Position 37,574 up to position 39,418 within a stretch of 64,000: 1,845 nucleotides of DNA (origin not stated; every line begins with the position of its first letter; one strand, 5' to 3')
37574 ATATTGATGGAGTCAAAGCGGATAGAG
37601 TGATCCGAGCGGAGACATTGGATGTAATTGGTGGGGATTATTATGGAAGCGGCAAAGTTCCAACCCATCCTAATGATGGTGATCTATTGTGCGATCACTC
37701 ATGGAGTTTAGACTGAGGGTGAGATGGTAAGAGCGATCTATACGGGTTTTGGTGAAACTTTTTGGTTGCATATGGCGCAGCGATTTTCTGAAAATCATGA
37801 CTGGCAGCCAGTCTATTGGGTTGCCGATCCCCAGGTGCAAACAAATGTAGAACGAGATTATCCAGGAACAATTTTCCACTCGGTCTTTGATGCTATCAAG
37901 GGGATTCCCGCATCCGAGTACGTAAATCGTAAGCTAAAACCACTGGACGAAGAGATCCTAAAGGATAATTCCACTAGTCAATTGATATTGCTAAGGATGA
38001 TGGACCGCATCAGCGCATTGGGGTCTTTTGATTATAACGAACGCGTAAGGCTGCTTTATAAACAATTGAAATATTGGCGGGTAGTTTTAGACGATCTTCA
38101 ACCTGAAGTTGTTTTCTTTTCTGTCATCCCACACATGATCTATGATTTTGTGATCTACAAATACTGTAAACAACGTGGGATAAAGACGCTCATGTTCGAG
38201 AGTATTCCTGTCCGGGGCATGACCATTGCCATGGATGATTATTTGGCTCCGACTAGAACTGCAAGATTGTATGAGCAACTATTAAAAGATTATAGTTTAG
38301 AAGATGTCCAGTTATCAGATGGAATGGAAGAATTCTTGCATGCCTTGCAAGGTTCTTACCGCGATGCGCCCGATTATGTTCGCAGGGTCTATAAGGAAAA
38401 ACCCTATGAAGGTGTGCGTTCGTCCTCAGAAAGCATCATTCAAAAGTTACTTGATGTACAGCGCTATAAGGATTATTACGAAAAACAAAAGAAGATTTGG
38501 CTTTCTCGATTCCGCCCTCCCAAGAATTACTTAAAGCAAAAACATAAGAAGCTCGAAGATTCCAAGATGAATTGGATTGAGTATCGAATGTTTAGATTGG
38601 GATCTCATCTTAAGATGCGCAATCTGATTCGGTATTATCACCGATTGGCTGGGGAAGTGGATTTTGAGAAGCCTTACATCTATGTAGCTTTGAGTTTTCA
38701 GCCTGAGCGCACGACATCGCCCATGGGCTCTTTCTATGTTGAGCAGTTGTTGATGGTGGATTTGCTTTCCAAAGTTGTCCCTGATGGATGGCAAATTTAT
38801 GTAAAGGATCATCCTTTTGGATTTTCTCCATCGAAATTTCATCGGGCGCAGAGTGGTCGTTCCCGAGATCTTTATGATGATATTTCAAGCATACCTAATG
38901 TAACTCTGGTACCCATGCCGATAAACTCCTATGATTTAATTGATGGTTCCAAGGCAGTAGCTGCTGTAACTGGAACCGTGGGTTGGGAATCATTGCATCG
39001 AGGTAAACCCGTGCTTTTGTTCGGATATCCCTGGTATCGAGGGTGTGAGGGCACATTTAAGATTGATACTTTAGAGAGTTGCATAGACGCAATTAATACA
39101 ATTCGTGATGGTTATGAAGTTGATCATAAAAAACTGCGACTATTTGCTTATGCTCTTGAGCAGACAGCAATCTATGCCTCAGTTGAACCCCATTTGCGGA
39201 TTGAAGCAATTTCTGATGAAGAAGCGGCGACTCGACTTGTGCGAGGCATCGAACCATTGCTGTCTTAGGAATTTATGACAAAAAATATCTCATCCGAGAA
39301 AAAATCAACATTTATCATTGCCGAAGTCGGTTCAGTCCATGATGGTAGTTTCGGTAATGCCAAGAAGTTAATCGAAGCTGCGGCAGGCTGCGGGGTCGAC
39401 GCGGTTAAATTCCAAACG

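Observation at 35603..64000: Twin modules: Wzm-Wzt + KpsS-like protein + nonulosonate synthesis, twice in one locus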

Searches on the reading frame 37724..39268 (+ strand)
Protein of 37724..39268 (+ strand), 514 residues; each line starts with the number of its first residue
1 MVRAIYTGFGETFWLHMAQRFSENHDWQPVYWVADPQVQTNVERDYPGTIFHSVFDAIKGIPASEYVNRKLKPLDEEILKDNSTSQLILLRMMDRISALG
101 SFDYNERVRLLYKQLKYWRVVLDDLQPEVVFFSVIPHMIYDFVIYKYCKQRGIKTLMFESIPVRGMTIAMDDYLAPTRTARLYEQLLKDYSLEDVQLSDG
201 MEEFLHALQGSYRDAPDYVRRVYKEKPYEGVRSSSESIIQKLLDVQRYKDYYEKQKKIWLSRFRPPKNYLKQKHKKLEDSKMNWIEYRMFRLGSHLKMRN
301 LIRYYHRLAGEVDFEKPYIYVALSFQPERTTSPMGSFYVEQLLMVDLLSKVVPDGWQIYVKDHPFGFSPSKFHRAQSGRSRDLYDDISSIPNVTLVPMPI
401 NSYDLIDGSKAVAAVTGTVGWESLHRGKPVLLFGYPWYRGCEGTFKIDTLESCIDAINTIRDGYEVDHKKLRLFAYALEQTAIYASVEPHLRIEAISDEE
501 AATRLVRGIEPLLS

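Call 3: search_protein_families(library=pfam, proteins=[window:37724-39268:+], max_evalue=0.01)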
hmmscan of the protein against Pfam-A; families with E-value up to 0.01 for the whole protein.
window:37724-39268:+ (514 aa): 1 family
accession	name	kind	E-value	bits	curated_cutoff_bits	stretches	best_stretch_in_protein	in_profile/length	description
PF05159.20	Capsule_synth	-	1.2e-07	32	20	1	350-440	182-268/310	Capsule polysaccharide biosynthesis protein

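Call 9: search_protein_families(library=ncbifam, proteins=[window:37724-39268:+], max_evalue=0.001)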
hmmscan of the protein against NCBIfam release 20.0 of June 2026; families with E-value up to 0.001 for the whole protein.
window:37724-39268:+ (514 aa): 0 families

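Call 19: find_homologous_proteins(query=window:37724-39268:+, max_evalue=0.001)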
Query window:37724-39268:+ (514 aa): 185 proteins with E <= 0.001 among 8000 candidates; the best 120 are listed.
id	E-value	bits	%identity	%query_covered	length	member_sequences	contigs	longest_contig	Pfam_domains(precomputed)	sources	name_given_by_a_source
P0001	0.0e+0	1184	100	100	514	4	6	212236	PF05159.21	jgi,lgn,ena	-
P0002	0.0e+0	1064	88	100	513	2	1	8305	PF05159.21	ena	-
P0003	6.2e-269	911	74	100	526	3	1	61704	PF05159.21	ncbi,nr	ncbi:MAG: hypothetical protein ISR58_03390 [Anaerolineales bacterium]|nr:hypothetical protein [Anaer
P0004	2.1e-265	899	73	100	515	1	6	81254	PF05159.21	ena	-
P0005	1.4e-234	798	66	99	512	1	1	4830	-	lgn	-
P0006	1.7e-228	777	78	82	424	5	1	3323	PF05159.21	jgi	-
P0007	1.3e-221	755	63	99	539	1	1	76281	-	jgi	jgi:hypothetical protein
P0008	1.6e-220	751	62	99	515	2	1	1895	PF05159.21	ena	-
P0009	3.1e-214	730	61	99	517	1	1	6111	PF05159.21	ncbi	-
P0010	2.4e-212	724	61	99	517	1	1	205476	PF05159.21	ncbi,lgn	-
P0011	1.0e-208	712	59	99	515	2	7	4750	PF05159.21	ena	-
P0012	3.3e-205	701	59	100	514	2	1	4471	PF05159.21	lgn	-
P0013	3.1e-204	697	58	99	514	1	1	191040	PF05159.21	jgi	jgi:hypothetical protein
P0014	1.5e-201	689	58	99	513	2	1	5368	PF05159.21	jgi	-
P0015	6.6e-201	686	58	99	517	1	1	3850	PF05159.21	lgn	-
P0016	1.7e-200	685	59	99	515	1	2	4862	PF05159.21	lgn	-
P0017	3.0e-200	684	58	100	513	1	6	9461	PF05159.21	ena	-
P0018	1.0e-199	683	57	100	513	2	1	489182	PF05159.21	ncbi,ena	-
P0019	4.5e-198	677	57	100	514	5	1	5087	PF05159.21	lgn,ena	-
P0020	2.1e-197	675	56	100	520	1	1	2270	PF05159.21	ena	-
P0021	9.3e-197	673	56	100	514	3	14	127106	PF05159.21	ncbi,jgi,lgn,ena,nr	ncbi:MAG: hypothetical protein HN413_17310 [Chloroflexi bacterium]|jgi:hypothetical protein|nr:hypot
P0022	1.7e-195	669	58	99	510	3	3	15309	PF05159.21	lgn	-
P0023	3.6e-194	664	55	99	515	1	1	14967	PF05159.21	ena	-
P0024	4.0e-191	654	54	99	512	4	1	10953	PF05159.21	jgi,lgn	jgi:hypothetical protein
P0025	4.4e-191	654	56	99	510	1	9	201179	PF05159.21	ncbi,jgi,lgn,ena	-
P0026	4.8e-191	654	56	100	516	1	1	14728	PF05159.21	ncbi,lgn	-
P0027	4.4e-187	641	54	99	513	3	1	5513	PF05159.21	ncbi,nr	ncbi:MAG: hypothetical protein MUO62_17895 [Anaerolineales bacterium]|nr:hypothetical protein [Anaer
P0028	7.5e-187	640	55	99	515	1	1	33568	PF05159.21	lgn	-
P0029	1.3e-172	593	51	100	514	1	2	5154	PF05159.21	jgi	jgi:hypothetical protein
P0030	6.2e-172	591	50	99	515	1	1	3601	PF05159.21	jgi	jgi:hypothetical protein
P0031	1.3e-169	583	56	86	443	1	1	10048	PF05159.21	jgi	jgi:hypothetical protein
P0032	2.5e-168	579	58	85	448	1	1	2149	PF05159.21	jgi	jgi:hypothetical protein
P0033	8.2e-164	564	48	96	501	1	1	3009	PF05159.21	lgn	-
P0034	4.0e-156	539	48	99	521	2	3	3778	PF05159.21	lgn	-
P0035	1.7e-147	510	45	99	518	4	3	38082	PF05159.21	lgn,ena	-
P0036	1.6e-146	507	46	100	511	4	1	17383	PF05159.21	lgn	-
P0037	2.7e-146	506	45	99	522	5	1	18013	PF05159.21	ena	-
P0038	4.1e-145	502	48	94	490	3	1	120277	PF05159.21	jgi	-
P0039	4.2e-144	499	47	92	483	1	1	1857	PF05159.21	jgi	-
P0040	6.3e-134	465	43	99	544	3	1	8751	PF05159.21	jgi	-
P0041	2.9e-132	460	42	99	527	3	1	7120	PF05159.21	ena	-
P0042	7.0e-130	452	41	99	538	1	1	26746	PF05159.21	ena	-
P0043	4.5e-129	449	46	90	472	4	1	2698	PF05159.21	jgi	-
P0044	1.4e-126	441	40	99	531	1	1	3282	PF05159.21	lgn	-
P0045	1.5e-125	438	56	67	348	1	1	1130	PF05159.21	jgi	jgi:hypothetical protein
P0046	1.5e-125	438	44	91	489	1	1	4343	PF05159.21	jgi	jgi:hypothetical protein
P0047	3.8e-122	427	40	99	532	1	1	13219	PF05159.21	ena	-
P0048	1.2e-121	425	41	96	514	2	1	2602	PF05159.21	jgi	jgi:hypothetical protein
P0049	1.2e-120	422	39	100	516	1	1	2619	PF05159.21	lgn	-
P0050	3.6e-120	420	40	95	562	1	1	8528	PF05159.21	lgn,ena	-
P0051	3.3e-118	414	39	100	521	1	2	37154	PF05159.21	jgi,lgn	jgi:hypothetical protein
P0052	1.9e-117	411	39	100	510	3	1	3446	PF05159.21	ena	-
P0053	8.9e-115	402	38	99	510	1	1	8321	PF05159.21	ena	-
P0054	1.5e-113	398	39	97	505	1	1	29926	PF05159.21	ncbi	ncbi:MAG: hypothetical protein V1726_03705 [Methanobacteriota archaeon]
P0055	3.0e-113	397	38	99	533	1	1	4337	PF05159.21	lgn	-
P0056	1.7e-112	395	38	100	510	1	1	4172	PF05159.21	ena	-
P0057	2.1e-112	394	38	99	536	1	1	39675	PF05159.21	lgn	-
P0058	1.3e-110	389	39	99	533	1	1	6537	PF05159.21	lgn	-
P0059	1.7e-110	388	53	65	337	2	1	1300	PF05159.21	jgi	jgi:hypothetical protein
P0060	1.2e-109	385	39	99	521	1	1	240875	PF05159.21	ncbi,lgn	-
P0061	1.2e-109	385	36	100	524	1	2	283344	PF05159.21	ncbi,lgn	-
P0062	9.3e-108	379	39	100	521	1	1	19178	PF05159.21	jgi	jgi:hypothetical protein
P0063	3.1e-107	377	42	87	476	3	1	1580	PF05159.21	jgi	jgi:hypothetical protein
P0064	1.5e-106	375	39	93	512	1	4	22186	PF05159.21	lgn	-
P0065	1.9e-106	375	38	99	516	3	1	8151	PF05159.21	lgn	-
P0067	5.9e-105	370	36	100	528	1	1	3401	PF05159.21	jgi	jgi:hypothetical protein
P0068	1.9e-102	362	41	51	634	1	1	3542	PF05159.21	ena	-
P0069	1.5e-101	359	36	100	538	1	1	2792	PF05159.21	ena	-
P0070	1.0e-99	353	35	100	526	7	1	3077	PF05159.21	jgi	jgi:hypothetical protein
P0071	2.9e-99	351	37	96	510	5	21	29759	PF05159.21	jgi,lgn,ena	jgi:hypothetical protein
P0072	1.1e-95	339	37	95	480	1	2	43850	PF05159.21,PF27908.1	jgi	-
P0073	4.8e-94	334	37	97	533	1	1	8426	PF05159.21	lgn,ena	-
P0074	1.4e-93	332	34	97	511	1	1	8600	PF05159.21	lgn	-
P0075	1.8e-93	332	35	99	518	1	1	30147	PF05159.21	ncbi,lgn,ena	-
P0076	3.3e-93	331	35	91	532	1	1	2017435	PF05159.21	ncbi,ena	-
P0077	2.5e-92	328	34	97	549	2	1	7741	PF05159.21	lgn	-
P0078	2.5e-92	328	34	99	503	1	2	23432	PF05159.21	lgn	-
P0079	2.8e-92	328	35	98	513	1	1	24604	PF05159.21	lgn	-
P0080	1.0e-91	326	34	97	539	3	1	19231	PF05159.21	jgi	jgi:hypothetical protein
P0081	3.3e-91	325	40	78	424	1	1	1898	PF05159.21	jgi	jgi:hypothetical protein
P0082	2.2e-90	322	36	94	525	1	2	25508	PF05159.21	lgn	-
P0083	4.5e-88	314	35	97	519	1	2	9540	PF05159.21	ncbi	-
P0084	8.9e-88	313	36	95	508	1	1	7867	PF05159.21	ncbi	-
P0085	1.2e-86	310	39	81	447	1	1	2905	PF05159.21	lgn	-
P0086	5.8e-86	307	35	97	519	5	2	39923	PF05159.21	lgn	-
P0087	1.0e-85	306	34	100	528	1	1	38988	PF05159.21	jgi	jgi:hypothetical protein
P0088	5.8e-84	301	35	97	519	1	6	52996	PF05159.21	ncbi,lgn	-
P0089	6.9e-83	297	36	92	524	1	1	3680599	PF05159.21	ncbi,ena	-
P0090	7.1e-79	284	33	91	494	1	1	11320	PF05159.21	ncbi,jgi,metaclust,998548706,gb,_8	metaclust:\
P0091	1.3e-76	276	35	82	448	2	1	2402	PF05159.21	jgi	-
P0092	1.4e-75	273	35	93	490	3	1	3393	PF05159.21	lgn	-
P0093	4.2e-75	271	32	99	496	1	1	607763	PF05159.21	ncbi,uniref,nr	ncbi:hypothetical protein [Halostagnicola sp. A-GB9-2]|uniref:capsular polysaccharide export protein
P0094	6.5e-73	264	33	91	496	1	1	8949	PF05159.21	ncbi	-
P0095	2.0e-72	263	31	99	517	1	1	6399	PF05159.21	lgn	-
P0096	3.5e-72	262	31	91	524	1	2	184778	PF05159.21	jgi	jgi:hypothetical protein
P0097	1.5e-71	260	32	96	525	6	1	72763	PF05159.21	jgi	jgi:hypothetical protein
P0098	1.2e-70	257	34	86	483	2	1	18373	PF05159.21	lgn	-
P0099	4.0e-70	255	32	95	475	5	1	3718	PF05159.21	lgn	-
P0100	5.3e-70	255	31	97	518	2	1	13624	PF05159.21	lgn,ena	-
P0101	8.5e-70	254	32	93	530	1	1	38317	PF05159.21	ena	-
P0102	6.8e-67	244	31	94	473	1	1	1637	PF05159.21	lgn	-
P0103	2.0e-66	243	32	95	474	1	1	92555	PF05159.21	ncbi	-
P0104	2.2e-66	243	31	91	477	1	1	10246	PF05159.21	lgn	-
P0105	1.0e-65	240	30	91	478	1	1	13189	PF05159.21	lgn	-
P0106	4.9e-65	238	31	94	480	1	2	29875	PF05159.21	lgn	-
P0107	1.0e-64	237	30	92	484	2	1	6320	PF05159.21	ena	-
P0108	6.3e-64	235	33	94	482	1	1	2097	PF05159.21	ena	-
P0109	6.7e-63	231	31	90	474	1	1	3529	PF05159.21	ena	-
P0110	1.2e-61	227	33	79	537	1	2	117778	PF05159.21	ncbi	-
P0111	5.7e-60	221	31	93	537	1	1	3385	PF05159.21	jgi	jgi:hypothetical protein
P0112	1.2e-59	220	39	65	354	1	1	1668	PF05159.21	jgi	jgi:hypothetical protein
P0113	9.5e-59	217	30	90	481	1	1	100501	PF05159.21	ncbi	-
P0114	3.7e-56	209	29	94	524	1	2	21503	PF05159.21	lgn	-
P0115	5.5e-56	208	28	97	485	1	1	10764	PF05159.21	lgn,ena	-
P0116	6.7e-56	208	28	99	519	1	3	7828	PF05159.21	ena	-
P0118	5.8e-52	195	31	94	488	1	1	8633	PF05159.21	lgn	-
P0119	1.3e-50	191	29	86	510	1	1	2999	PF05159.21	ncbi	-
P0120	4.5e-50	189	28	100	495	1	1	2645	PF05159.21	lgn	-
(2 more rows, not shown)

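Call 21: search_solved_structures(query=A1, max_evalue=10, show_alignments=2)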
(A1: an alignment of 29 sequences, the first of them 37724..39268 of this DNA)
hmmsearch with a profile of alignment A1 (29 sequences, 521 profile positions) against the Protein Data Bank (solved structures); distinct sequences matched with E-value up to 10: 5.
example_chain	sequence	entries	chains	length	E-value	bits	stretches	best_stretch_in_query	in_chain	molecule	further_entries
8fuw_A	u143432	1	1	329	4.6e-10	42.2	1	376-440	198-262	Capsule polysaccharide export protein KpsC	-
8fux_A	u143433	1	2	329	4.8e-10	42.2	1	376-440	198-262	Capsule polysaccharide export protein KpsC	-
6mgc_A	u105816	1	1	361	5.5e-10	42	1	376-440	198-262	Capsule polysaccharide export protein KpsC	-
6mgd_A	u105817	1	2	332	2.5e-05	26.6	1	399-441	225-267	Capsular polysaccharide export system protein KpsC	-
6mgb_A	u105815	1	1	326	7.8e-05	25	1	378-441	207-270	Capsular polysaccharide export system protein KpsC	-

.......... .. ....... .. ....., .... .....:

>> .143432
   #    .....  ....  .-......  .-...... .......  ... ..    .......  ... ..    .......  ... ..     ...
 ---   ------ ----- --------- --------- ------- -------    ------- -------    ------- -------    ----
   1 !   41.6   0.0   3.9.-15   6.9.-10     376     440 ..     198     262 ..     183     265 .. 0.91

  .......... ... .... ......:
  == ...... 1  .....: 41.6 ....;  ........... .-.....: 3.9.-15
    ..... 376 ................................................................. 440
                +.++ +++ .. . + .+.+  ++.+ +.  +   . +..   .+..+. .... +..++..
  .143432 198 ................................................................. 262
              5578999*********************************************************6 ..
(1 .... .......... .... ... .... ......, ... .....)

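Call 31: predict_structure(alignment_id=A1)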
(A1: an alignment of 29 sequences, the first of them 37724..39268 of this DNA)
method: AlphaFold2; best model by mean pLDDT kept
length: 514 residues; sequences in the alignment: 29
mean_pLDDT: 86.8   pTM: 0.86
mean pLDDT of the five models: 86.8, 86.5, 86.4, 85.5, 85.1
residues with pLDDT >= 90: 309; 70-90: 150; 50-70: 36; < 50: 19
segments of 3 or more residues with pLDDT < 50: 220-236
pLDDT, mean of each block of 10 residues (from residue 1): 91 90 93 93 95 95 95 94 90 84 92 97 97 92 96 94 87 92 91 86 87 57 35 44 62 76 79 90 88 88 94 97 69 83 95 97 79 64 96 94 93 91 95 93 96 98 96 95 86 80 91 77
secondary structure, 60 per line:
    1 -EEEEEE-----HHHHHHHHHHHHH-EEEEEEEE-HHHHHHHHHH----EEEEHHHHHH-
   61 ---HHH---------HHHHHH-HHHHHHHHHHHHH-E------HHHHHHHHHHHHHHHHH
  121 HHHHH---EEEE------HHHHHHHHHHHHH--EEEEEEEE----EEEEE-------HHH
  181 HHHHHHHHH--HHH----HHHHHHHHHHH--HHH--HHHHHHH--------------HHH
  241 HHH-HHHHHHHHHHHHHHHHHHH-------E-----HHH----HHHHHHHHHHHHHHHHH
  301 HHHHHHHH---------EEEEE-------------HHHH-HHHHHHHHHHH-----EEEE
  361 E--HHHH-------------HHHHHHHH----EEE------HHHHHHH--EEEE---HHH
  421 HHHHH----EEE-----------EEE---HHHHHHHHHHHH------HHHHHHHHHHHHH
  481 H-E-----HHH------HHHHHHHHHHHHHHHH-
elements in order: E2-7 H13-25 E27-34 H36-45 E50-53 H54-59 H76-81 H83-95 H104-125 E129-132 H139-151 E154-161 E166-170 H178-189 H199-209 H217-223 H238-243 H245-263 H284-308 E318-322 H336-339 H341-351 E357-361 H364-367 H381-388 E393-395 H402-408 E411-414 H418-425 E430-432 E444-446 H450-461 H468-481 H498-513

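Call 39: fold_search(model_id=the predicted structure, library=pdb)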
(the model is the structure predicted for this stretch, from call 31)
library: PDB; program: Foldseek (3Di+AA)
matches with E <= 10: 1246; with E <= 0.001: 90
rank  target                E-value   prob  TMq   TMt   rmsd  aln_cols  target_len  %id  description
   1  3dzc_A                1.5e-07  1.00  0.21  0.27  19.4       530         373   11  2.35 Angstrom resolution structure of WecB (VC0917), a UDP-N-acetylglucosamine 2-epimerase from Vibrio cholerae. (released 2008-08-12)
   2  1f6d_A                5.5e-07  1.00  0.21  0.27  17.8       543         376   10  THE STRUCTURE OF UDP-N-ACETYLGLUCOSAMINE 2-EPIMERASE FROM E. COLI. (released 2000-12-13)
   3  5dxf_B                1.2e-06  1.00  0.27  0.29  19.6       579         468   11  Structure of Candida albicans trehalose-6-phosphate phosphatase N-terminal domain (released 2016-06-15)
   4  8sxw_B                1.3e-06  1.00  0.22  0.30  19.5       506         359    8  X-ray crystal structure of UDP- 2,3-diacetamido-2,3-dideoxy-glucuronic acid-2-epimerase from Thermus thermophilus stra (released 2023-09-13)
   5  5xvs_B                1.5e-06  1.00  0.22  0.29  19.5       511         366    9  Crystal structure of UDP-GlcNAc 2-epimerase NeuC complexed with UDP (released 2018-04-11)
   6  1f6d_B                1.8e-06  1.00  0.23  0.28  18.2       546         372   10  THE STRUCTURE OF UDP-N-ACETYLGLUCOSAMINE 2-EPIMERASE FROM E. COLI. (released 2000-12-13)
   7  6vlc_D                2.4e-06  1.00  0.20  0.26  19.7       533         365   10  Crystal structure of UDP-GlcNAc 2-epimerase from Neisseria meningitidis bound to UDP-GlcNAc (released 2020-11-11)
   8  5zlr_A                2.9e-06  1.00  0.22  0.30  17.5       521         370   10  Structure of NeuC (released 2018-05-16)
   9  1f6d_D                2.9e-06  1.00  0.20  0.26  19.1       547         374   11  THE STRUCTURE OF UDP-N-ACETYLGLUCOSAMINE 2-EPIMERASE FROM E. COLI. (released 2000-12-13)
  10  6vlc_B                3.2e-06  1.00  0.19  0.25  19.6       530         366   11  Crystal structure of UDP-GlcNAc 2-epimerase from Neisseria meningitidis bound to UDP-GlcNAc (released 2020-11-11)
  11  4neq                  3.4e-06  1.00  0.23  0.31  18.0       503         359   11  The structure of UDP-GlcNAc 2-epimerase from Methanocaldococcus jannaschii (released 2014-04-23)
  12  8sxv_B                3.7e-06  1.00  0.21  0.28  17.6       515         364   10  X-ray crystal structure of UDP- 2,3-diacetamido-2,3-dideoxy-glucuronic acid-2-epimerase from Thermus thermophilus stra (released 2023-09-13)
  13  8csf_A                4.2e-06  1.00  0.30  0.37  15.9       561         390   10  WbbB D232C-Kdo adduct + alpha-Rha(1,3)GlcNAc ternary complex (released 2022-11-09)
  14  6vlb_B                4.6e-06  1.00  0.19  0.25  19.2       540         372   11  Crystal structure of ligand-free UDP-GlcNAc 2-epimerase from Neisseria meningitidis (released 2020-11-11)
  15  8sxy_B                5.1e-06  1.00  0.24  0.32  13.6       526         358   10  X-ray crystal structure of UDP- 2,3-diacetamido-2,3-dideoxy-glucuronic acid-2-epimerase from Thermus thermophilus stra (released 2023-09-13)
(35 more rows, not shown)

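Call 52: find_encoding_contigs(protein=P0089, flank=10000, max_places=2)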
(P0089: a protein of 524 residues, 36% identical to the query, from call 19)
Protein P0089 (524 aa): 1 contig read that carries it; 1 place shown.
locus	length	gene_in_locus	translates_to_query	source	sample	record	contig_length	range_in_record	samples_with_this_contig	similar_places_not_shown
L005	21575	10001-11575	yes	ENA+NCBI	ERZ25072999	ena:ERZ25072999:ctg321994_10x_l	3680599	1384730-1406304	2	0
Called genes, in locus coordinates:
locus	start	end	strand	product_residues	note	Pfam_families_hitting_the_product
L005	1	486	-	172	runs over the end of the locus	-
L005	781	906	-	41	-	-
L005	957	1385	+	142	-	PF00376:MerR (weak), PF12728:HTH_17 (weak)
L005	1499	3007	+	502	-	PF08811:DUF1800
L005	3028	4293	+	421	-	PF07394:DUF1501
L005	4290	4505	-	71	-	PF02609:Exonuc_VII_S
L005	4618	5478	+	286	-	PF09858:DUF2085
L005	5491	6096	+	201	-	PF13548:DUF4126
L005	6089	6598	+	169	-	PF00582:Usp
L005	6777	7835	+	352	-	PF13692:Glyco_trans_1_4, PF13524:Glyco_trans_1_2 (weak), PF00534:Glycos_transf_1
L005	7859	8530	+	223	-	PF02348:CTP_transf_3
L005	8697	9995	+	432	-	PF00005:ABC_tran, PF13304:AAA_21 (faint), PF14524:Wzt_C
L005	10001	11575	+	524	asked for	PF05159:Capsule_synth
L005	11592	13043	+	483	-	-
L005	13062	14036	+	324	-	PF01073:3Beta_HSD, PF01370:Epimerase, PF02719:Polysacc_synt_2, PF04321:RmlD_sub_bind, PF05368:NmrA, PF16363:GDP_Man_Dehyd, PF13460:NAD_binding_10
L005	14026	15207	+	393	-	PF00155:Aminotran_1_2, PF01041:DegT_DnrJ_EryC1, PF01212:Beta_elim_lyase (weak), PF01053:Cys_Met_Meta_PP (weak)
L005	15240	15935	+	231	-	PF02348:CTP_transf_3, PF12804:NTP_transf_3 (faint)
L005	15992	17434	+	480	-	PF04101:Glyco_tran_28_C, PF13302:Acetyltransf_3, PF00583:Acetyltransf_1, PF08445:FR47 (faint)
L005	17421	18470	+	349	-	PF03102:NeuB, PF08666:SAF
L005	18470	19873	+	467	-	PF04464:Glyphos_transf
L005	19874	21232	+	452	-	PF13439:Glyco_transf_4 (faint), PF13579:Glyco_trans_4_4 (faint), PF00534:Glycos_transf_1, PF13692:Glyco_trans_1_4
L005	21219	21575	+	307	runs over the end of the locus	PF13489:Methyltransf_23 (weak), PF08241:Methyltransf_11, PF01209:Ubie_methyltran (weak), PF08242:Methyltransf_12 (weak), PF13649:Methyltransf_25, PF13847:Methyltransf_31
